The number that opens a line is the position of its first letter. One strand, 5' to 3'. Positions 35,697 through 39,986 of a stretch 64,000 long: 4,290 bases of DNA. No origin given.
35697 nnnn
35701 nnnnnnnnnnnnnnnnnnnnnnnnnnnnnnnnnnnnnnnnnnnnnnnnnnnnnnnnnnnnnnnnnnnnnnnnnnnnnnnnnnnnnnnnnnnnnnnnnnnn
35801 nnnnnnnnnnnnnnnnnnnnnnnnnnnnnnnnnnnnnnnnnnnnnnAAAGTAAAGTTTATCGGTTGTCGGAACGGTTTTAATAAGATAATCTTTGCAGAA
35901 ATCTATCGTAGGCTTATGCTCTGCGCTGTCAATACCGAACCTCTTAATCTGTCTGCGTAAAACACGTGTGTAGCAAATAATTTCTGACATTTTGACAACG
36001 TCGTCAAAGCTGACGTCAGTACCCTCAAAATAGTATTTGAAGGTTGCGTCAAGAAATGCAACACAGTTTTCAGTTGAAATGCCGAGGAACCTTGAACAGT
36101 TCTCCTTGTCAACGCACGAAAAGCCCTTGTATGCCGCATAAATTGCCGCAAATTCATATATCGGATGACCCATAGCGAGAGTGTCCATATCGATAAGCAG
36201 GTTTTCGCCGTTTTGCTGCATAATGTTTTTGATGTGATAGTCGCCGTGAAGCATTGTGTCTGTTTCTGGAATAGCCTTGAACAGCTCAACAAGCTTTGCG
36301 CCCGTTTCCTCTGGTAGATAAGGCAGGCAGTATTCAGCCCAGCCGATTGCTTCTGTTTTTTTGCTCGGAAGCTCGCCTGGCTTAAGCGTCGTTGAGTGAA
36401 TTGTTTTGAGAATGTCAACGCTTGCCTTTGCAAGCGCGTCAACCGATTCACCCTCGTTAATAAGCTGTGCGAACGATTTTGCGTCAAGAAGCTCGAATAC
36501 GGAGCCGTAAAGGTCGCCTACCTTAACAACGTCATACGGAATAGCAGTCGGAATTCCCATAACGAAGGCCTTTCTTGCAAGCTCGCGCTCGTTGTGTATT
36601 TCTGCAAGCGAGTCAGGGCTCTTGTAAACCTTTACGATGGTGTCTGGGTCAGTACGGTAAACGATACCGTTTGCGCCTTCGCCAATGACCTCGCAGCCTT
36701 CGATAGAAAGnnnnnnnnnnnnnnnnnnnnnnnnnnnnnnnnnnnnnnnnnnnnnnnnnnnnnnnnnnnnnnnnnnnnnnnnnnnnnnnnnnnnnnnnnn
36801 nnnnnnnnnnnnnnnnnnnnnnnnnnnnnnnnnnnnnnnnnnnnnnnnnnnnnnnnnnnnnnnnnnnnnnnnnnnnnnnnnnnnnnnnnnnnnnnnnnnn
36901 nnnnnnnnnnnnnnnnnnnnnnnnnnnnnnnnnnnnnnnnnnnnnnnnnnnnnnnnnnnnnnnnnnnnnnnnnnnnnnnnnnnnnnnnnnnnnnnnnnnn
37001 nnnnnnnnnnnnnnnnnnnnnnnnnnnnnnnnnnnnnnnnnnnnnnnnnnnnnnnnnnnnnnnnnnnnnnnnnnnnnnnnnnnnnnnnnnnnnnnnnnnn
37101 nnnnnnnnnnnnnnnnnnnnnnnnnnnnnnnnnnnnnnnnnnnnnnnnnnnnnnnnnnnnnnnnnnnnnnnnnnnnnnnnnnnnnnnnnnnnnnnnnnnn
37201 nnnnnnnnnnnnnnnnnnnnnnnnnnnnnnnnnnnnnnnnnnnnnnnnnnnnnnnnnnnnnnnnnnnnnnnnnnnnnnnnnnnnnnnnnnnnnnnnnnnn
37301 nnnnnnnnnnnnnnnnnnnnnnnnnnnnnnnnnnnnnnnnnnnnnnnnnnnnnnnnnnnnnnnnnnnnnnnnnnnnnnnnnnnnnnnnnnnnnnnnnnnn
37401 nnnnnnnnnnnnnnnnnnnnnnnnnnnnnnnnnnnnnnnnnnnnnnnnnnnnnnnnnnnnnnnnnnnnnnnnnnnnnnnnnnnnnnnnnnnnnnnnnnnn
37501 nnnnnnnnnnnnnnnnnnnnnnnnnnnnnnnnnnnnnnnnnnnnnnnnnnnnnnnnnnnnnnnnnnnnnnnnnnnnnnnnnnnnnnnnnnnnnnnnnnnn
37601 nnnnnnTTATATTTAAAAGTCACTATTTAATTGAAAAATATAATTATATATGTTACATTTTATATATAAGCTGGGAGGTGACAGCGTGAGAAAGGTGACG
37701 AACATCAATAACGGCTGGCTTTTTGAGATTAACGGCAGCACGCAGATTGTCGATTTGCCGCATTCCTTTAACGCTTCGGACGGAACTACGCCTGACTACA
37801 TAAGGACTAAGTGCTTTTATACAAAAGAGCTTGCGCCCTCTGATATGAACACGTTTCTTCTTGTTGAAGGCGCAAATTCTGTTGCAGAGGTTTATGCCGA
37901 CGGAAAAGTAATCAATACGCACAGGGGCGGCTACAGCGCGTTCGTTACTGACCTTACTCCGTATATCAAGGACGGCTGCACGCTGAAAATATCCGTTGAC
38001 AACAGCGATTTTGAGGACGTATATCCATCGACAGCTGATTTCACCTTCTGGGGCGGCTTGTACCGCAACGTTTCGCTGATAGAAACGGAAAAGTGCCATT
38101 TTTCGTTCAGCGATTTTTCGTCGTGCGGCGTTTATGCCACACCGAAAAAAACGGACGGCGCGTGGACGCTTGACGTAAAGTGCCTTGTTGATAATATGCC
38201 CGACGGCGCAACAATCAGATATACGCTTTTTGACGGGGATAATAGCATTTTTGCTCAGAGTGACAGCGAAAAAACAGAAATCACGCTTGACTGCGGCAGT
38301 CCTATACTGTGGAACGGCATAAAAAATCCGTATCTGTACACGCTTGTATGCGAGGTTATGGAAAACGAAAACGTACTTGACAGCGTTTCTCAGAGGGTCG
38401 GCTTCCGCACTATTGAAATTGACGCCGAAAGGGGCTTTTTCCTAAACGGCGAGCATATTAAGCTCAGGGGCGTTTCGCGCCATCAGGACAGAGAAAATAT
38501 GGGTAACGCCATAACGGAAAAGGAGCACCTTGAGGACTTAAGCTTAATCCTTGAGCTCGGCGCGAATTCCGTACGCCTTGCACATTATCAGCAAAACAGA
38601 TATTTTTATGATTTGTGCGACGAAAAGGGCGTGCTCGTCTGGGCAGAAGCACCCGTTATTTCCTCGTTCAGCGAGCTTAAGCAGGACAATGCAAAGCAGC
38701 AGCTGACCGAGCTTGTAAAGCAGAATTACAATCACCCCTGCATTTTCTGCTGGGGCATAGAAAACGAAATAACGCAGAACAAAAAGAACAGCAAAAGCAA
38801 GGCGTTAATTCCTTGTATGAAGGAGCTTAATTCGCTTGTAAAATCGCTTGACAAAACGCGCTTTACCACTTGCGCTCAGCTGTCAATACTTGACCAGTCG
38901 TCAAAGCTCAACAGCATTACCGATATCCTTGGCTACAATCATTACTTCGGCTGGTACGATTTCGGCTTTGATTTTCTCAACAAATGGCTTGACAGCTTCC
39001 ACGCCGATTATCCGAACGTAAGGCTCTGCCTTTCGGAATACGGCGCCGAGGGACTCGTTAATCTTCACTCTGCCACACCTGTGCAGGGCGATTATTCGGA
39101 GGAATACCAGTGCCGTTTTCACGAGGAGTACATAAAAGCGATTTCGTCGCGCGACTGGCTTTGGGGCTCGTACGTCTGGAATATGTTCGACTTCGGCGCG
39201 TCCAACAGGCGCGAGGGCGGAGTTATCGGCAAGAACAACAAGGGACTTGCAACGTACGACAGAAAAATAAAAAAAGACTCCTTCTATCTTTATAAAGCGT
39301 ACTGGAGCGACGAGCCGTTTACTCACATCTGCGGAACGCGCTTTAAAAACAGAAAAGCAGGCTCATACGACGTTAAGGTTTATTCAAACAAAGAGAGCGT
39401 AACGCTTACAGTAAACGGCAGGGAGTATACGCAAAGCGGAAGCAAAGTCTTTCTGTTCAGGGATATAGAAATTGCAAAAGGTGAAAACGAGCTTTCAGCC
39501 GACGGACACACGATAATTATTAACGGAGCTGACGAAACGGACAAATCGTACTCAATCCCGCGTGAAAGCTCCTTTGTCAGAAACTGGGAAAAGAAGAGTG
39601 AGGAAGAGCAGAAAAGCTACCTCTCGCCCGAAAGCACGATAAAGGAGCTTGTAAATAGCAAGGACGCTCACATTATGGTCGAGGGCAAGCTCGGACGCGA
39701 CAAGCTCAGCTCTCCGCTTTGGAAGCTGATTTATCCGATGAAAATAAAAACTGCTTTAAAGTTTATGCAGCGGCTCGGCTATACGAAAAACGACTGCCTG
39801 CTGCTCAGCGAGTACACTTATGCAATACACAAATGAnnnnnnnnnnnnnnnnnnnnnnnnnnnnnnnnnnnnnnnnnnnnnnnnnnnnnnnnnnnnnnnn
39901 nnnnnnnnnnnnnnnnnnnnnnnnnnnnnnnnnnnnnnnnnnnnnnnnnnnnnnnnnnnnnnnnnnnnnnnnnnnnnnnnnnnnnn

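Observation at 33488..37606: Sigma-factor-less partner-switching operon whose output may be a small-molecule kinase and an alarmone hydrolase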

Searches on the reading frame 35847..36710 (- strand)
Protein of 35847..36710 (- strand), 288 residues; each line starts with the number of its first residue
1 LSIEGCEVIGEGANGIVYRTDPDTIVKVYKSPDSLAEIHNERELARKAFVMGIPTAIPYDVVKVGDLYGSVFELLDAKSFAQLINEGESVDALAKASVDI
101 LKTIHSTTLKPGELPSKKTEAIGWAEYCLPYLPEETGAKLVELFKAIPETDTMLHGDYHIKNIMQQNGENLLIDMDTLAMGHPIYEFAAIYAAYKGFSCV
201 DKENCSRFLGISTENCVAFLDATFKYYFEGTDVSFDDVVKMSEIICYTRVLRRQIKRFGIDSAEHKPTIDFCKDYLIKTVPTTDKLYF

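Call 37: search_protein_representatives(protein=window:35847-36710:-)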
Query: 288 residues. Proteins with E-value up to 0.001 (for the whole library): 2016; up to 1e-10: 1064; up to 1e-30: 376. The best 150 are listed.
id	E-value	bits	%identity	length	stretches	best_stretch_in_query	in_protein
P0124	1.7e-87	309.8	54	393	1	1-288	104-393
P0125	1.7e-84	300.0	51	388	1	2-286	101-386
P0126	2.5e-84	299.5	51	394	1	1-288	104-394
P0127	3.3e-81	289.2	51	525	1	1-286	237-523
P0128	4.6e-80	285.5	61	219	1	71-288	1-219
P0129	1.9e-75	270.3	47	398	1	2-288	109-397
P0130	9.2e-73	261.5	48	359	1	1-262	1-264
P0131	2.3e-72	260.2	45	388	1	1-285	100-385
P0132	3.3e-72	259.7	63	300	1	1-197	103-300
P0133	3.5e-72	259.6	44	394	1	1-288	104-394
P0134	2.7e-69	250.1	50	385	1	1-256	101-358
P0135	1.6e-66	241.0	48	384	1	1-275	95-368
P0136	2.8e-65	237.0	43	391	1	3-274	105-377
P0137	5.9e-65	235.9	45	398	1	2-286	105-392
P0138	3.8e-64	233.3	42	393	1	2-275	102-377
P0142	2.1e-63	230.8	45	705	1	1-256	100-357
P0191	1.3e-51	192.1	37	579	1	1-284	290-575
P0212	3.9e-49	184.0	40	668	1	1-245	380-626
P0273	1.9e-43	165.3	42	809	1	2-213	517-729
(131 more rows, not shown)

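Call 40: search_protein_families(library=pfam, proteins=[P0127, P0142, P0191, P0212, P0273], max_evalue=0.01)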
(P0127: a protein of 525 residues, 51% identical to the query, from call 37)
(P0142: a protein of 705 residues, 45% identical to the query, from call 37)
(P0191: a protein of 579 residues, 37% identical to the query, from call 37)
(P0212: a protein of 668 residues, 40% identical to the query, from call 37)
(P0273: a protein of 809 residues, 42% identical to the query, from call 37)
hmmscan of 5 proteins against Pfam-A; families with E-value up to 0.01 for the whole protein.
P0127 (525 aa): 4 families
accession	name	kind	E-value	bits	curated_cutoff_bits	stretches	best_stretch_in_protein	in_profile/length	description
PF13581.12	HATPase_c_2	-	5.8e-16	59.1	27.4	1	12-130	7-127/127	Histidine kinase-like ATPase domain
PF01740.26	STAS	-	1.7e-15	57.1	22.6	1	145-232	10-101/106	STAS domain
PF01636.29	APH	-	5.4e-10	39.9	23.2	1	244-431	4-214/239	Phosphotransferase enzyme family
PF13466.11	STAS_2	-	0.00011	22.7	29.2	1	150-224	3-79/80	STAS domain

P0142 (705 aa): 5 families
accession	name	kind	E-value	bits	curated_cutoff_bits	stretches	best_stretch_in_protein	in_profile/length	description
PF01636.29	APH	-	5.5e-14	52.9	23.2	1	106-291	3-210/239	Phosphotransferase enzyme family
PF01740.26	STAS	-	8.8e-14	51.6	22.6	1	2-95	4-101/106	STAS domain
PF02811.25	PHP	-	3e-07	31.3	26.4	1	425-497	1-76/164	PHP domain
PF13466.11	STAS_2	-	1.3e-05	25.7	29.2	1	11-86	1-78/80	STAS domain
PF19974.5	TCAD9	-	0.0036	17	40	1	252-284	298-330/429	Ternary complex associated domain 9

P0191 (579 aa): 4 families
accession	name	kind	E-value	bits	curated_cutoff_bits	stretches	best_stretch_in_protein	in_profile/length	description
PF13328.12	HD_4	-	2e-22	80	27.2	1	7-135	1-132/156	HD domain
PF01636.29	APH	-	2.3e-13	50.9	23.2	1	295-489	2-219/239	Phosphotransferase enzyme family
PF01966.28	HD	-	5.9e-07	30.2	22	1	28-126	2-115/116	HD domain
PF19974.5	TCAD9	-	0.00055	19.7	40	1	442-482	298-339/429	Ternary complex associated domain 9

P0212 (668 aa): 8 families
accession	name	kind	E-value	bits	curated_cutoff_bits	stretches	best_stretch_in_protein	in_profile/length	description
PF24391.1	HD-CE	-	1.2e-37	130.5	27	1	39-243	1-236/263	HD-CE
PF01636.29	APH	-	8.6e-15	55.6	23.2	1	387-574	4-212/239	Phosphotransferase enzyme family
PF01740.26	STAS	-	5.4e-07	29.8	22.6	1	290-377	13-103/106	STAS domain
PF02958.26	EcKL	-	1.4e-06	28.3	22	1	510-572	193-262/294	Ecdysteroid kinase-like family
PF19974.5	TCAD9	-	6e-06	26.1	40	1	510-572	293-339/429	Ternary complex associated domain 9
PF04655.20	APH_6_hur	-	0.00019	21.3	27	1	521-595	150-225/252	Aminoglycoside/hydroxyurea antibiotic resistance kinase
PF13466.11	STAS_2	-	0.00073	20.1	29.2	1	293-367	4-79/80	STAS domain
PF01633.27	Choline_kinase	-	0.0091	15.8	29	0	511-582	142-216/300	Choline/ethanolamine kinase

P0273 (809 aa): 4 families
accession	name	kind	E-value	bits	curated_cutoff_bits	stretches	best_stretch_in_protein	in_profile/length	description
PF00999.27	Na_H_Exchanger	-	4.8e-45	154.5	26.2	1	25-407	3-373/375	Sodium/hydrogen exchanger, transmembrane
PF01636.29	APH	-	6.4e-13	49.5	23.2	1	525-725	6-229/239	Phosphotransferase enzyme family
PF01740.26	STAS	-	1.9e-12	47.3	22.6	1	429-512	15-102/106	STAS domain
PF13466.11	STAS_2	-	1.8e-11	44.5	29.2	1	429-503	3-79/80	STAS domain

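Call 58: find_homologous_proteins(query=P0191, max_evalue=1e-10)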
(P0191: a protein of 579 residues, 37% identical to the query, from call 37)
Query P0191 (579 aa): 1176 proteins with E <= 1e-10 among 8000 candidates; the best 120 are listed.
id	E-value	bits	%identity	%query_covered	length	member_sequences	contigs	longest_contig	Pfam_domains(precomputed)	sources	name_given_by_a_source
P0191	0.0e+0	1318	100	100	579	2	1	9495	PF13328.13,PF01966.29,PF01636.30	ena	-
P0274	1.2e-140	488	47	51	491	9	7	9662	PF13328.13,PF01966.29,PF01636.30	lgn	-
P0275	1.1e-137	478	48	51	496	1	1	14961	PF13328.13,PF01966.29,PF01636.30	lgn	-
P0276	2.3e-137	477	47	51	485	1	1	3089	PF13328.13,PF01966.29,PF01636.30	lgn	-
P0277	3.4e-137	477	48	51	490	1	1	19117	PF13328.13,PF01966.29,PF01636.30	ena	-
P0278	5.2e-137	476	45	52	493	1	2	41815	PF13328.13,PF01966.29,PF01636.30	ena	-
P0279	5.6e-137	476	44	54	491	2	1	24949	PF13328.13,PF01966.29,PF01636.30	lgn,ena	-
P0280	2.6e-135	471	44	51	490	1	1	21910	PF13328.13,PF01636.30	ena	-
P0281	2.3e-134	467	46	52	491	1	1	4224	PF13328.13,PF01966.29,PF01636.30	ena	-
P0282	1.7e-133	465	40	100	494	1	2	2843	PF13328.13,PF01966.29,PF01636.30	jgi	-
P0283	4.7e-133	463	45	51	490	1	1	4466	PF13328.13,PF01966.29,PF01636.30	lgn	-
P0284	4.9e-132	460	39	100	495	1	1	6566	PF13328.13,PF01966.29,PF01636.30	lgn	-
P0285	2.1e-131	458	44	51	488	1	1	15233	PF13328.13,PF01966.29,PF01636.30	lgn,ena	-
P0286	2.4e-131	457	42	51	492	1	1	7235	PF13328.13,PF01966.29,PF01636.30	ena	-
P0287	2.8e-131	457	39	51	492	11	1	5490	PF13328.13,PF01966.29,PF01636.30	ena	-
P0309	3.2e-128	447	40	51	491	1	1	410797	PF13328.13,PF01966.29,PF19974.6,PF01636.30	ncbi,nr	ncbi:MAG: HD domain-containing protein [Lachnospiraceae bacterium]|nr:HD domain-containing protein [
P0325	2.4e-127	444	41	51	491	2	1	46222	PF13328.13,PF01966.29,PF01636.30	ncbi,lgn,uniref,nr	ncbi:HD domain-containing protein [Treponema sp. C6A8]|uniref:HD domain-containing protein n=1 Tax=T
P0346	4.9e-126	440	39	51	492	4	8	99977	PF13328.13,PF01966.29,PF01636.30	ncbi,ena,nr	ncbi:MAG: HD domain-containing protein [Ruminococcus sp.]|nr:HD domain-containing protein [Ruminococ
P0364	6.9e-125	436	39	50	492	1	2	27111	PF13328.13,PF01966.29,PF01636.30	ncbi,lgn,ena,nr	ncbi:MAG: HD domain-containing protein [Olsenella sp.]|nr:HD domain-containing protein [Olsenella sp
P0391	9.7e-124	432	40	45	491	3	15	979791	PF13328.13,PF01966.29,PF01636.30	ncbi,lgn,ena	-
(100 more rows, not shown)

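Call 79: find_encoding_contigs(protein=P0325, flank=6000, max_places=2)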
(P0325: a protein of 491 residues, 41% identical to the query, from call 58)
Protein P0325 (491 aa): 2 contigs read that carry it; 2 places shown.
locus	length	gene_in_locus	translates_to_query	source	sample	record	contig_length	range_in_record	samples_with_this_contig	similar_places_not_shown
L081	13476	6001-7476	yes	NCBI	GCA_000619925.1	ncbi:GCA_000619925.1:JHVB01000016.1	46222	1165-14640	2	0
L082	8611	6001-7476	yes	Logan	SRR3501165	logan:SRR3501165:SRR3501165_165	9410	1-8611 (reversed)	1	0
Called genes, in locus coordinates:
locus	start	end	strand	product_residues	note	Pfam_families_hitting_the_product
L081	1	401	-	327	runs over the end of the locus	PF08239:SH3_3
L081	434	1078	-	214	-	-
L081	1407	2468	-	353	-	PF13303:PTS_EIIC_2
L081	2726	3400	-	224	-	PF00149:Metallophos (faint), PF12850:Metallophos_2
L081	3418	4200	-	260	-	-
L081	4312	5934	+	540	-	PF02690:Na_Pi_cotrans, PF01895:PhoU (faint)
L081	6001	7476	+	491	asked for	PF13328:HD_4, PF01966:HD (weak), PF01636:APH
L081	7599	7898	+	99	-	PF01740:STAS, PF13466:STAS_2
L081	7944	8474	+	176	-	-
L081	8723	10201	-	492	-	PF02826:2-Hacid_dh_C (weak), PF07991:KARI_N, PF01450:KARI_C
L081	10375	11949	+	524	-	PF18663:Pallilysin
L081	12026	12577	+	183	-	PF01386:Ribosomal_L25p, PF14693:Ribosomal_TL5_C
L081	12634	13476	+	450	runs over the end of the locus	PF01171:ATP_bind_3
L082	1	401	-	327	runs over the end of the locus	PF08239:SH3_3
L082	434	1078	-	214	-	-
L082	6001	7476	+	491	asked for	PF13328:HD_4, PF01966:HD (weak), PF01636:APH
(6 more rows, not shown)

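Call 80: find_encoding_contigs(protein=P0309, flank=6000, max_places=2)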
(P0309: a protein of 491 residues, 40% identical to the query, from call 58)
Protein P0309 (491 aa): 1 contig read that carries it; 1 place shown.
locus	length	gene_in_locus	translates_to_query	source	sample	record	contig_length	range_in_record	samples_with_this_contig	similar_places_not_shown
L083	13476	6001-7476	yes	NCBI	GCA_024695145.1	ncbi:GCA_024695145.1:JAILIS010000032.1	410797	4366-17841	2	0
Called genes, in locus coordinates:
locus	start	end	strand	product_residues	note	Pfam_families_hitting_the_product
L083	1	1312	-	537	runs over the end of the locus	PF01547:SBP_bac_1, PF13416:SBP_bac_8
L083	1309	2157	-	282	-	PF00528:BPD_transp_1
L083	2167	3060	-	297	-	PF00528:BPD_transp_1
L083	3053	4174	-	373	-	PF00005:ABC_tran, PF13304:AAA_21 (faint)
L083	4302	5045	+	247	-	-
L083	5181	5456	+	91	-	-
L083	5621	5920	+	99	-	PF01740:STAS, PF13466:STAS_2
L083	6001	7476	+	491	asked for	PF13328:HD_4, PF01966:HD (weak), PF01636:APH, PF19974:TCAD9 (weak)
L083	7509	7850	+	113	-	-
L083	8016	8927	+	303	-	PF03009:GDPD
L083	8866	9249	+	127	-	-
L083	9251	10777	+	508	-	PF00884:Sulfatase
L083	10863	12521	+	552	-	PF00365:PFK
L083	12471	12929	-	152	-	-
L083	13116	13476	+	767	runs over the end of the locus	PF00343:Phosphorylase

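Call 81: find_encoding_contigs(protein=P0364, flank=5000, max_places=1)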
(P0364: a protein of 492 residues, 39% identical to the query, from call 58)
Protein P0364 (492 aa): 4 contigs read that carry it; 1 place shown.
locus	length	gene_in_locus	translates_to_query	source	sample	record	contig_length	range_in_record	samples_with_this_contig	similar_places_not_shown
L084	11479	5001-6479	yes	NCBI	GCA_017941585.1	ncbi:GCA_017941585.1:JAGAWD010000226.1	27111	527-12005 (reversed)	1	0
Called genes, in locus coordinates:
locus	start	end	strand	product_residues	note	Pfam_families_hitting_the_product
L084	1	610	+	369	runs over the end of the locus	PF00005:ABC_tran, PF13304:AAA_21 (faint)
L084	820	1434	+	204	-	PF00135:COesterase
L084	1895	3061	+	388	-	PF01594:AI-2E_transport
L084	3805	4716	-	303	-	PF01569:PAP2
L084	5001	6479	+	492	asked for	PF13328:HD_4, PF01966:HD (weak), PF01636:APH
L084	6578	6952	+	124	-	-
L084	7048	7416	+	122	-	-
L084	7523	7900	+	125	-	-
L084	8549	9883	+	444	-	PF06541:ABC_trans_CmpB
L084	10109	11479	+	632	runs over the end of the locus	PF12974:Phosphonate-bd (faint), PF00497:SBP_bac_3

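Call 82: find_encoding_contigs(protein=P0391, flank=5000, max_places=1)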
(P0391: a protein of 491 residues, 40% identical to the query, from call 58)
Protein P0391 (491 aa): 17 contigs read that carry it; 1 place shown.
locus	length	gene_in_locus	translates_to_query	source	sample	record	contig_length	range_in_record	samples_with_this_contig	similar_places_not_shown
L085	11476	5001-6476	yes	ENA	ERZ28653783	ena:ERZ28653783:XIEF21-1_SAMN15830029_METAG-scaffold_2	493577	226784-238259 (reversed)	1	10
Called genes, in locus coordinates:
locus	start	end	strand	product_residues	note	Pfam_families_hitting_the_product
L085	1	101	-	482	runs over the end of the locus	PF00768:Peptidase_S11, PF07943:PBP5_C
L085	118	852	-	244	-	PF26351:DUF8091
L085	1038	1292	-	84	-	-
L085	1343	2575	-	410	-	PF00639:Rotamase, PF13616:Rotamase_3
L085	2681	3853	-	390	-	PF00438:S-AdoMet_synt_N, PF02772:S-AdoMet_synt_M, PF02773:S-AdoMet_synt_C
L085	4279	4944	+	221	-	-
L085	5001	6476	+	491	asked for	PF13328:HD_4, PF01966:HD (weak), PF01636:APH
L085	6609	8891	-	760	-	PF09826:Beta_propel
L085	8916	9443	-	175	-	PF07638:Sigma70_ECF (faint), PF04542:Sigma70_r2, PF08281:Sigma70_r4_2, PF00196:GerE (weak), PF04545:Sigma70_r4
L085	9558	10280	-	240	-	PF19567:CpsB_CapC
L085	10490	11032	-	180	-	PF00581:Rhodanese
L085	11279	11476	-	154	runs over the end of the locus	-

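Call 83: find_encoding_contigs(protein=P0346, flank=5000, max_places=1)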
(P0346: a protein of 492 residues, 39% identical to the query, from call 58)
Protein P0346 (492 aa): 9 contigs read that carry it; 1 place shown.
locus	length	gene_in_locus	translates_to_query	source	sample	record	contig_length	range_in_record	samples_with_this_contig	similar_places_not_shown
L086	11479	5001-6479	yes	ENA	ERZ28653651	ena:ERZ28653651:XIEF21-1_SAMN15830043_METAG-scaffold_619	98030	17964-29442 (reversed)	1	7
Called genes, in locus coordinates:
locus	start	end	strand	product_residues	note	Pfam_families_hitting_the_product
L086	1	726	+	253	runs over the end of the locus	PF00005:ABC_tran, PF02463:SMC_N (faint), PF13304:AAA_21 (faint)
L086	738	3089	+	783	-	PF02687:FtsX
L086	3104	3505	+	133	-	-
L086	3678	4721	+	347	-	PF11187:Mbeg1-like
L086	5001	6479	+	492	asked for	PF13328:HD_4, PF01966:HD (weak), PF01636:APH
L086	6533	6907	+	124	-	-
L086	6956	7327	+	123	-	-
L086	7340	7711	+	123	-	-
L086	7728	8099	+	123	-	-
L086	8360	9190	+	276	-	PF00293:NUDIX, PF21906:WHD_NrtR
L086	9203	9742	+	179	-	PF00857:Isochorismatase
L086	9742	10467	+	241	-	PF00149:Metallophos, PF12850:Metallophos_2 (faint), PF06874:FBPase_2 (weak)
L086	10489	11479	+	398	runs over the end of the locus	PF17767:NAPRTase_N, PF04095:NAPRTase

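Call 86: search_protein_families(library=pfam, proteins=[L081:7944-8474:+, L086:6956-7327:+, L084:6578-6952:+], max_evalue=1)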
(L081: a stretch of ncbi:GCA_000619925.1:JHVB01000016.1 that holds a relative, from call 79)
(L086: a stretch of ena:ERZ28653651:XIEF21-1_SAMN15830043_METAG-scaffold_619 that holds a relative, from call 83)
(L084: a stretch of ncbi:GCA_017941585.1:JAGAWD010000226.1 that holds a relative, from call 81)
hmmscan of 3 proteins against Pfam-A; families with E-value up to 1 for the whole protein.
L081:7944-8474:+ (176 aa): 3 families
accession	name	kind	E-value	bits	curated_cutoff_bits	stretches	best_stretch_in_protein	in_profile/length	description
PF08848.17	DUF1818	-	0.11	13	25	1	22-90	32-98/113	Domain of unknown function (DUF1818)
PF05099.18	TerB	-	0.16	12.7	24.4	1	64-161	20-109/118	Tellurite resistance protein TerB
PF00619.27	CARD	-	0.16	12.4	23.9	1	81-118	45-80/85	Caspase recruitment domain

L086:6956-7327:+ (123 aa): 2 families
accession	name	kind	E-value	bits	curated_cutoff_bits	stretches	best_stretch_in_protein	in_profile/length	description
PF00903.31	Glyoxalase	-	0.0051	17.6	20.6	1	10-115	7-119/121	Glyoxalase/Bleomycin resistance protein/Dioxygenase superfamily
PF09409.15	PUB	-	0.013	15.8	34.3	0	15-46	44-70/82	PUB domain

L084:6578-6952:+ (124 aa): 1 family
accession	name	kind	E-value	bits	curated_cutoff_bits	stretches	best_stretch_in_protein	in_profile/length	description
PF09409.15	PUB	-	0.18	12.2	34.3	0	18-55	47-67/82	PUB domain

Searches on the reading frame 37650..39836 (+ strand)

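Call 11: search_protein_families(library=pfam, proteins=[window:37650-39836:+], max_evalue=0.001)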
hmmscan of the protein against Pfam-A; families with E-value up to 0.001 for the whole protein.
window:37650-39836:+ (728 aa): 3 families
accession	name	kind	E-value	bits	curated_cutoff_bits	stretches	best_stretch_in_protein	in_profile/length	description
PF02836.23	Glyco_hydro_2_C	-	1.5e-33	116.6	21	1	261-552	6-298/302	Glycosyl hydrolases family 2, TIM barrel domain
PF00703.27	Glyco_hydro_2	-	4.5e-11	43.9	23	1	162-253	7-109/109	Glycosyl hydrolases family 2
PF02837.24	Glyco_hydro_2_N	-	1e-08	35.7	28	1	53-145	70-167/169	Glycosyl hydrolases family 2, sugar binding domain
